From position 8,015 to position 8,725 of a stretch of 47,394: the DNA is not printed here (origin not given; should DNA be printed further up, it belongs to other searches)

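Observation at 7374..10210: Self-contained five-gene cassette of low-complexity and Cys-rich proteins in the moron position: best candidate for an undescribed system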

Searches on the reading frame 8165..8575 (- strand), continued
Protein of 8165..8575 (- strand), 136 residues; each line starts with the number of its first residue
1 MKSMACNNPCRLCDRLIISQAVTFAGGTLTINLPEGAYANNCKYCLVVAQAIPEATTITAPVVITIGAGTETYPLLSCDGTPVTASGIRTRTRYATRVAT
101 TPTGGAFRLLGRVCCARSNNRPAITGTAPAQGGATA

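Call 48: fold_search(model_id=the predicted structure, library=viral)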
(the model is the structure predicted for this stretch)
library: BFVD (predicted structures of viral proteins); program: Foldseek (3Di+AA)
matches with E <= 10: 309; with E <= 0.001: 16
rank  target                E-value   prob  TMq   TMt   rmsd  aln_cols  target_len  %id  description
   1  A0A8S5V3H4            2.8e-16  1.00  0.75  0.82   5.1       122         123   64  Uncharacterized protein [Myoviridae sp. ctk6V34]
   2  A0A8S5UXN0            2.2e-09  1.00  0.61  0.63  13.8       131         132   34  Uncharacterized protein [Podoviridae sp. ctW0z17]
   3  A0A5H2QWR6            5.9e-09  1.00  0.60  0.65   6.0       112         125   33  (no name in the UniProt tables at hand)
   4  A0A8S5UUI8            3.6e-08  1.00  0.62  0.51   8.4       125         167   24  Uncharacterized protein [Myoviridae sp. ctP6q2]
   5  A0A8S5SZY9            1.8e-07  1.00  0.63  0.77   2.3       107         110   23  Uncharacterized protein [Myoviridae sp. ctWb16]
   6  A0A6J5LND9            6.5e-05  1.00  0.45  0.16   4.0       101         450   22  Uncharacterized protein [uncultured Caudovirales phage]
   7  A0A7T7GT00            1.2e-04  1.00  0.47  0.09  10.3       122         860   20  (no name in the UniProt tables at hand)
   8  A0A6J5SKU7            1.3e-04  1.00  0.46  0.17  10.5       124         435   22  Uncharacterized protein (Fragment) [uncultured Caudovirales phage]
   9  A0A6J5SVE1            1.5e-04  1.00  0.46  0.14  12.2       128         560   18  Uncharacterized protein (Fragment) [uncultured Caudovirales phage]
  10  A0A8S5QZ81            1.7e-04  1.00  0.53  0.59   3.5       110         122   11  Uncharacterized protein [Siphoviridae sp. ctyvQ1]
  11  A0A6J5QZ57            4.2e-04  1.00  0.45  0.33  10.4       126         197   12  Uncharacterized protein (Fragment) [uncultured Caudovirales phage]
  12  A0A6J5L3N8            4.5e-04  1.00  0.39  0.15   5.2       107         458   14  Bacteriophage T7 tail fibre protein [uncultured Caudovirales phage]
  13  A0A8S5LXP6            6.5e-04  1.00  0.50  0.24   2.1        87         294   17  DUF7841 domain-containing protein [CrAss-like virus sp. ctRQZ5]
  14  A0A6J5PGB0            6.5e-04  1.00  0.44  0.17   6.5       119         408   17  Coiled stalk of trimeric autotransporter adhesin [uncultured Caudovirales phage]
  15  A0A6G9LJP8            6.9e-04  1.00  0.42  0.09   4.5        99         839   12  Tail fiber protein [Pseudomonas phage Epa13]
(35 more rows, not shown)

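Call 66: search_protein_families(library=pfam, alignment_id=A6, max_evalue=0.001)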
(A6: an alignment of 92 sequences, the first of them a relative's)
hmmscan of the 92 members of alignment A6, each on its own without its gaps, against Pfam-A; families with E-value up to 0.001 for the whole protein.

A. member 1, L001:1977-2390:+ (137 aa): 0 families

B. families by the number of members that match (of 92 scanned): 36 families (the first 25 are shown)
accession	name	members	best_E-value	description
PF01510.30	Amidase_2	9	1.8e-28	N-acetylmuramoyl-L-alanine amidase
PF05257.22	CHAP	4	7.3e-15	CHAP domain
PF08239.17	SH3_3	4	1.7e-09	Bacterial SH3 domain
PF01551.29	Peptidase_M23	3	1.9e-25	Peptidase family M23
PF04531.18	Phage_holin_1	3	5.1e-25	Bacteriophage holin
PF00589.27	Phage_integrase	3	1.1e-18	Phage integrase family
PF08230.16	CW_7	2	2.4e-23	CW_7 repeat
PF09682.15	Phage_holin_6_1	2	5.8e-15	Bacteriophage holin of superfamily 6 (Holin_LLH)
PF04545.22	Sigma70_r4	2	1.5e-07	Sigma-70, region 4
PF00196.25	GerE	2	1.3e-06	Bacterial regulatory proteins, luxR family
PF06347.19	SH3_4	2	1.2e-05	Bacterial SH3 domain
PF23991.1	DUF7310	2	7.4e-05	Coiled-coil region of unknown function (DUF7310)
PF03864.22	Phage_cap_E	1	7.2e-36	Phage major capsid protein E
PF01183.26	Glyco_hydro_25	1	4.3e-27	Glycosyl hydrolases family 25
PF09669.15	Phage_pRha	1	2.2e-25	Phage regulatory protein Rha (Phage_pRha)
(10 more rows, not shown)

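Call 68: search_protein_families(library=pfam, alignment_id=A7, max_evalue=0.001)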
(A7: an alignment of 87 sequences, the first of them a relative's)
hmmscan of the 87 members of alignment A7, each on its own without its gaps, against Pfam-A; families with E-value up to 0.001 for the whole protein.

A. member 1, L001:8081-8605:+ (174 aa): 0 families

B. families by the number of members that match (of 87 scanned): 64 families (the first 25 are shown)
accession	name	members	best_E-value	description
PF00589.27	Phage_integrase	15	1.4e-27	Phage integrase family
PF22022.2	Phage_int_M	5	2.9e-08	Phage integrase central domain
PF14659.12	Phage_int_SAM_3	4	1.5e-09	Phage integrase, N-terminal SAM-like domain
PF05065.19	Phage_capsid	2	5.5e-30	Phage capsid family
PF06810.17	Phage_scaffold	2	1e-18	Phage capsid assembly scaffolding protein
PF13411.12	MerR_1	2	3.1e-18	MerR HTH family regulatory protein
PF01381.28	HTH_3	2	1.6e-05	Helix-turn-helix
PF13240.11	Zn_Ribbon_1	2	0.00018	zinc-ribbon domain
PF14262.12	Cthe_2159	1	7.6e-95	Carbohydrate-binding domain-containing protein Cthe_2159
PF01074.27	Glyco_hydro_38N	1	1.5e-80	Glycosyl hydrolases family 38 N-terminal domain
PF07748.19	Glyco_hydro_38C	1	1.1e-48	Glycosyl hydrolases family 38 C-terminal domain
PF02574.22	S-methyl_trans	1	1.2e-47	Homocysteine S-methyltransferase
PF02075.23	RuvC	1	8.1e-47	Crossover junction endodeoxyribonuclease RuvC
PF14386.11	DUF4417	1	1.8e-46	Domain of unknown function (DUF4417)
PF13419.12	HAD_2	1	1.9e-38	Haloacid dehalogenase-like hydrolase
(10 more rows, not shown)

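Call 73: search_protein_families(library=pfam, proteins=[L043:8403-9275:+, L033:7356-7670:+], max_evalue=1)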
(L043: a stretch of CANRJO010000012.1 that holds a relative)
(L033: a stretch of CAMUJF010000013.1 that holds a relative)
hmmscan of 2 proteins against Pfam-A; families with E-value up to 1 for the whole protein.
L043:8403-9275:+ (290 aa): 3 families
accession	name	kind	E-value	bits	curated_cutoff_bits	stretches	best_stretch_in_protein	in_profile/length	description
PF09811.14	Yae1_N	-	0.01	16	27.5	1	182-206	1-25/39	Essential protein Yae1, N terminal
PF04697.18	Pinin_SDK_N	-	0.027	15.1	31.1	1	60-117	10-67/133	pinin/SDK conserved region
PF03249.20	TSA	-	0.26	10.4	27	1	32-71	374-413/545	Type specific antigen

L033:7356-7670:+ (104 aa): 1 family
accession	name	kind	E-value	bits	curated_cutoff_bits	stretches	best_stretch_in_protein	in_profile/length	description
PF16295.10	TetR_C_10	-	0.069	13.9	28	1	22-85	14-77/132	Tetracyclin repressor-like, C-terminal domain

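Call 86: search_protein_families(library=pfam, proteins=[L090:11139-11456:+], max_evalue=1)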
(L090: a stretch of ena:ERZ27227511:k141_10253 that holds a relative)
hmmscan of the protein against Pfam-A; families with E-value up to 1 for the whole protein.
L090:11139-11456:+ (105 aa): 3 families
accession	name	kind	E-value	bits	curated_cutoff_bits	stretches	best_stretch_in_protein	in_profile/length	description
PF10263.15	SprT-like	-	0.00062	20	25.6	1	29-69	32-79/108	SprT-like family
PF06114.19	Peptidase_M78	-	0.11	12.7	22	1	32-71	21-62/123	IrrE N-terminal-like domain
PF20573.4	DUF6782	-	0.12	12.1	27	1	26-65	64-104/241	Putative metallopeptidase family (DUF6782)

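Call 101: search_protein_families(library=pfam, proteins=[L033:4448-4825:+, L059:1846-2235:+, L044:949-1335:+, L053:4775-5158:+, L036:4212-4598:+], max_evalue=0.1)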
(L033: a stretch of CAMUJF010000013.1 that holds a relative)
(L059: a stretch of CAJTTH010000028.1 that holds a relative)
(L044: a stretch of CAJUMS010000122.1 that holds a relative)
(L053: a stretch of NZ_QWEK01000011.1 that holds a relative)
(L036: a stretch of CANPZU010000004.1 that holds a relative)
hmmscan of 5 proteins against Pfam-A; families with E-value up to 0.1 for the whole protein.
L033:4448-4825:+ (125 aa): 0 families

L059:1846-2235:+ (129 aa): 0 families

L044:949-1335:+ (128 aa): 0 families

L053:4775-5158:+ (127 aa): 0 families

L036:4212-4598:+ (128 aa): 5 families
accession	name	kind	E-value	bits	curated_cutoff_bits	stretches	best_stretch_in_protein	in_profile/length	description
PF06419.17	COG6_N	-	0.0027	18.2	27.4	1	42-97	15-71/114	Conserved oligomeric complex COG6, N-terminal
PF24073.1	DUF7365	-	0.013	16.1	27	1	36-95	38-93/101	Coiled-coil region of unknown function (DUF7365)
PF20088.4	DUF6480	-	0.02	15.2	25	1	83-121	34-72/78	Family of unknown function (DUF6480)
PF06738.18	ThrE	-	0.068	13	26.3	0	79-124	86-130/241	Putative threonine/serine exporter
PF17561.7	TssO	-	0.088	13.4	29.2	1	38-94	89-146/148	Type VI secretion system, TssO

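Call 105: search_dna_similar(query=window:8165-8566:-, collection=plasmids, mode=protein, max_rows=15, max_evalue=0.001)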
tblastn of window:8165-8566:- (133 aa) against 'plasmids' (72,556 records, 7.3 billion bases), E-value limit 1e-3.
No match.
